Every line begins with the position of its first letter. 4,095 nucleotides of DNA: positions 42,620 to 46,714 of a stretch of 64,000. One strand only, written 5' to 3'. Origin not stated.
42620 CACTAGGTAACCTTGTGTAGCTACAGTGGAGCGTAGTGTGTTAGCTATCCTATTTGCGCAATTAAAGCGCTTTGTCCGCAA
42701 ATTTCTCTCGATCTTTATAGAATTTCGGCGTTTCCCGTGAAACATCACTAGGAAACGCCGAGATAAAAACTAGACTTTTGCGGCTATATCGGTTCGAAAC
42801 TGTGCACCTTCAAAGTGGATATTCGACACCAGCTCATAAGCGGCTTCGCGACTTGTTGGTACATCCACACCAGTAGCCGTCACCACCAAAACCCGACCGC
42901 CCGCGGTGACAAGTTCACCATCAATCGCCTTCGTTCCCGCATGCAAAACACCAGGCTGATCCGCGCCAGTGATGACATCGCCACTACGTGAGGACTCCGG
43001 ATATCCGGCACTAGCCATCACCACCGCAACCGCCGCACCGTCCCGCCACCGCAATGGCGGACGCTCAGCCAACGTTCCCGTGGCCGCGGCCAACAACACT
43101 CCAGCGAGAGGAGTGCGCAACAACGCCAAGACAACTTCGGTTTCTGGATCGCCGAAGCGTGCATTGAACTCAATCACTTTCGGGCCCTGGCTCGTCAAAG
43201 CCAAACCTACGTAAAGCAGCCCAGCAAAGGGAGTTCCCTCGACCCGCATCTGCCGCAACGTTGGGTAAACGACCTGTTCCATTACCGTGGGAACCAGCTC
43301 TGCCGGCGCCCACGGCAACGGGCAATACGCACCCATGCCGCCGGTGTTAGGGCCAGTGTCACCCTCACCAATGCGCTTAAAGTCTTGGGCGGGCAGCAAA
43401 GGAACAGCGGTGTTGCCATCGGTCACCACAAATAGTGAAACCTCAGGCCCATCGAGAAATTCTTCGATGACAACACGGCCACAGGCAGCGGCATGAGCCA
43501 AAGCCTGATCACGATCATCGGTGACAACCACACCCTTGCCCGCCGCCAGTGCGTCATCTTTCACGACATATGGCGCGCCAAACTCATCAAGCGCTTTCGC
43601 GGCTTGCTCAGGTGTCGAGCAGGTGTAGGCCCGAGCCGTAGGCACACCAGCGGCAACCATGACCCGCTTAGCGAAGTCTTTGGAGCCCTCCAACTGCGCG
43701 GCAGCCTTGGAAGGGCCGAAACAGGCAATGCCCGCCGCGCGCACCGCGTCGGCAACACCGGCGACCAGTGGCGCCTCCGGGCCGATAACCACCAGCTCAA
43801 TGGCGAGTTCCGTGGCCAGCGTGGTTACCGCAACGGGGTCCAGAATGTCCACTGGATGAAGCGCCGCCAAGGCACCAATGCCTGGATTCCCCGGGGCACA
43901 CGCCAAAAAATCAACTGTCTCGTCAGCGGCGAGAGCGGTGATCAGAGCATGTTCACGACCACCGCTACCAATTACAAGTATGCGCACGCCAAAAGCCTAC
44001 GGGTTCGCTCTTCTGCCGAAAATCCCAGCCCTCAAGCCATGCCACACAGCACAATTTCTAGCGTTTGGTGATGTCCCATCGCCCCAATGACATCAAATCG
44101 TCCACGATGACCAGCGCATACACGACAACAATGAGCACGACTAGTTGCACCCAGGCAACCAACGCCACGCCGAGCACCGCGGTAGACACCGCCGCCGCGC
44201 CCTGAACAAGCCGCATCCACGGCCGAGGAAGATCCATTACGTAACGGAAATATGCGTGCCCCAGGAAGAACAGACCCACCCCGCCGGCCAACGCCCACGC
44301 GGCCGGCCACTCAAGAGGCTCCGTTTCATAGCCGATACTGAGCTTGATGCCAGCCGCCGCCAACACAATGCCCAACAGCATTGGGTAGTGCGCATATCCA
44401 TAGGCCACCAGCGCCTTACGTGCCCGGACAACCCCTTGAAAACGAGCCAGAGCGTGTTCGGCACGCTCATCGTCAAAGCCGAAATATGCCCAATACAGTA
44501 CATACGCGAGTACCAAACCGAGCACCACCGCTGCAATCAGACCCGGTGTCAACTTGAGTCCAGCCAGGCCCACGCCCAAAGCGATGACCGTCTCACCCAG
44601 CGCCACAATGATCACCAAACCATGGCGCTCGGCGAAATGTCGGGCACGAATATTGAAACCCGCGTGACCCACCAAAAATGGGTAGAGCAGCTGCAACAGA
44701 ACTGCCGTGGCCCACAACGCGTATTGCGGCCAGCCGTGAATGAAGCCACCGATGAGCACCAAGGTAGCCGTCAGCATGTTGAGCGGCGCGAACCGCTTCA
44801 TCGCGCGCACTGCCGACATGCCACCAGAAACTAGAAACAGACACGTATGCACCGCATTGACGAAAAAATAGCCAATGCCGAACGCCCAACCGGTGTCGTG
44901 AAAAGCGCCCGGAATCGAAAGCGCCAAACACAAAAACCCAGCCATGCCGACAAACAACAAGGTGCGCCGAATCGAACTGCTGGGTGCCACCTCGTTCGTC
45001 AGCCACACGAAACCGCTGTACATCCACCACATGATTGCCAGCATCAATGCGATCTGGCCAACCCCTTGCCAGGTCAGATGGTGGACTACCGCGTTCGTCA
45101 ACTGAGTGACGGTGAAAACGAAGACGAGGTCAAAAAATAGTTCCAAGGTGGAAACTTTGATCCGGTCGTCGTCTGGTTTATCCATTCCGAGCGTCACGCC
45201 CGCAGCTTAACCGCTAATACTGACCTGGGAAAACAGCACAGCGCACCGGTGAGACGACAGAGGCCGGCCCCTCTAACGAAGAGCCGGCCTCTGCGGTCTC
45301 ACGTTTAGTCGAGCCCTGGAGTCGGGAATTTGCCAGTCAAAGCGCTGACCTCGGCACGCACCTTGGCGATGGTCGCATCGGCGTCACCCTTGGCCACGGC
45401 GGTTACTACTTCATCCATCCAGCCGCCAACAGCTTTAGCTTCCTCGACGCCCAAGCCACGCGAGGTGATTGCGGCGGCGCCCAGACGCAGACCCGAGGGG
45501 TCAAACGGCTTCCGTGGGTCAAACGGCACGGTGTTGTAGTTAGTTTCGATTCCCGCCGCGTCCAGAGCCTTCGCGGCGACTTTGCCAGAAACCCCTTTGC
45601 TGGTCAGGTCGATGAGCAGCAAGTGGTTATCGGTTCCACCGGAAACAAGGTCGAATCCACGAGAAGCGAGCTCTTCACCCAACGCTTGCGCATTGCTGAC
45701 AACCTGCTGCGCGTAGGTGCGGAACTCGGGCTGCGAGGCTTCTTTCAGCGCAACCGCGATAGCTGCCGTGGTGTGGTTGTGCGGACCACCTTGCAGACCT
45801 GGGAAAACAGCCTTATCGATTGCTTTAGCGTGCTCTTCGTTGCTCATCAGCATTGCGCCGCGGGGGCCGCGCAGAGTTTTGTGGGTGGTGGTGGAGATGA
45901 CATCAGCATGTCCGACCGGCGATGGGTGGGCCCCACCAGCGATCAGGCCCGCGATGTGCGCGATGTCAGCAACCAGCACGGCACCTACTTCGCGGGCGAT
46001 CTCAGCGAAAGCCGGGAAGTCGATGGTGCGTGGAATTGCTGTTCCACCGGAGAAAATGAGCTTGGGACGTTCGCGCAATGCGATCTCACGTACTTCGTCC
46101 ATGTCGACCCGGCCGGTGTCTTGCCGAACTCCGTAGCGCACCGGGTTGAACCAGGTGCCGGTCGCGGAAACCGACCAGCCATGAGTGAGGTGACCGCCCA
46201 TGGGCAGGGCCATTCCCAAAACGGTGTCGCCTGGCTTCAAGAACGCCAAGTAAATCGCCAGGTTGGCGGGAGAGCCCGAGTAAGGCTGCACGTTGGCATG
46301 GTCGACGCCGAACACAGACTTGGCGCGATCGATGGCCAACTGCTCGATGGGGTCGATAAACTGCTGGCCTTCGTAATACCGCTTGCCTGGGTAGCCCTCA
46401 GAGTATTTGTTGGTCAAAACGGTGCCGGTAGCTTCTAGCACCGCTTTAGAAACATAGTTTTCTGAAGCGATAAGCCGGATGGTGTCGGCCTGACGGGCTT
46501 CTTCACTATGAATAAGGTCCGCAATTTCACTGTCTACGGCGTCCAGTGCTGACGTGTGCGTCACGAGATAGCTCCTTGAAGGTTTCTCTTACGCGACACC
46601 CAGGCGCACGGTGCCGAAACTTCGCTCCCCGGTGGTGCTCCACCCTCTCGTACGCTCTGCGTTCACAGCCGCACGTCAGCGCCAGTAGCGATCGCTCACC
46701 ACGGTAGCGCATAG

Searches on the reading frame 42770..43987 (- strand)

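Call 30: search_protein_families(library=pfam, proteins=[window:42770-43987:-])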
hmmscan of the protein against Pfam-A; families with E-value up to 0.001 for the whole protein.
window:42770-43987:- (405 aa): 7 families
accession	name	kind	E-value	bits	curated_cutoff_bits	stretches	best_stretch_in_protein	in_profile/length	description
PF01071.24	GARS_A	-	4e-65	219.7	27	1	101-283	1-194/194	Phosphoribosylglycinamide synthetase, ATP-grasp (A) domain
PF02844.21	GARS_N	-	7.5e-34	116.9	29.5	1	1-100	1-100/100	Phosphoribosylglycinamide synthetase, N domain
PF02843.22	GARS_C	-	1.9e-27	95.9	34.8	1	319-404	1-92/92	Phosphoribosylglycinamide synthetase, C domain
PF02655.19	ATP-grasp_3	-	1.1e-07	32.5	23.2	1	124-279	17-158/160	ATP-grasp domain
PF02222.28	ATP-grasp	-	4.6e-06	26.8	27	1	111-192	4-91/179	ATP-grasp domain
PF02786.22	CPSase_L_D2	-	0.00081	19.4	19.8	0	103-192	2-104/211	Carbamoyl-phosphate synthase L chain, ATP binding domain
PF13549.11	ATP-grasp_5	-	0.00088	19.1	27.6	0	105-143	14-52/221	ATP-grasp domain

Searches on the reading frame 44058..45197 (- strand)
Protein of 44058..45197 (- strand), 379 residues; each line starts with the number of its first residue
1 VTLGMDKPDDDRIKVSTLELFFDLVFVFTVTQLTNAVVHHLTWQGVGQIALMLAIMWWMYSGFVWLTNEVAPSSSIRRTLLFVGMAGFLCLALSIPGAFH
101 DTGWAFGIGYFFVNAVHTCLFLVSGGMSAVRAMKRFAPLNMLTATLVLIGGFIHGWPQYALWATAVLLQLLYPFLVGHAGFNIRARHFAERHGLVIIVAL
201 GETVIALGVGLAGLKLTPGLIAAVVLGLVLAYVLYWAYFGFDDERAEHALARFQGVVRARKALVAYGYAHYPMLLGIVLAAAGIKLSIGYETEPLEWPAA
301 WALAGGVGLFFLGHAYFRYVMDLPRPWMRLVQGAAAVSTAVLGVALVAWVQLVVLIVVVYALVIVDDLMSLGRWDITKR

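Call 31: search_protein_families(library=pfam, proteins=[window:44058-45197:-])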
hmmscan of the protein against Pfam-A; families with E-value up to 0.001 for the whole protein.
window:44058-45197:- (379 aa): 1 family
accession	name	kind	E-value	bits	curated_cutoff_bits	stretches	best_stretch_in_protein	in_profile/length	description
PF06772.16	LtrA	-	8.5e-93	311.8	31.9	1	14-363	1-355/356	Bacterial low temperature requirement A protein (LtrA)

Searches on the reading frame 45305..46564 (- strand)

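Call 31: search_protein_families(library=pfam, proteins=[window:45305-46564:-])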
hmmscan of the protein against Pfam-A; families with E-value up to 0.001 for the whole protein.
window:45305-46564:- (419 aa): 1 family
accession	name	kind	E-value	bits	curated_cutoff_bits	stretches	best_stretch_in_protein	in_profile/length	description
PF00464.25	SHMT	-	5.8e-156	519.5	27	1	7-383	1-399/399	Serine hydroxymethyltransferase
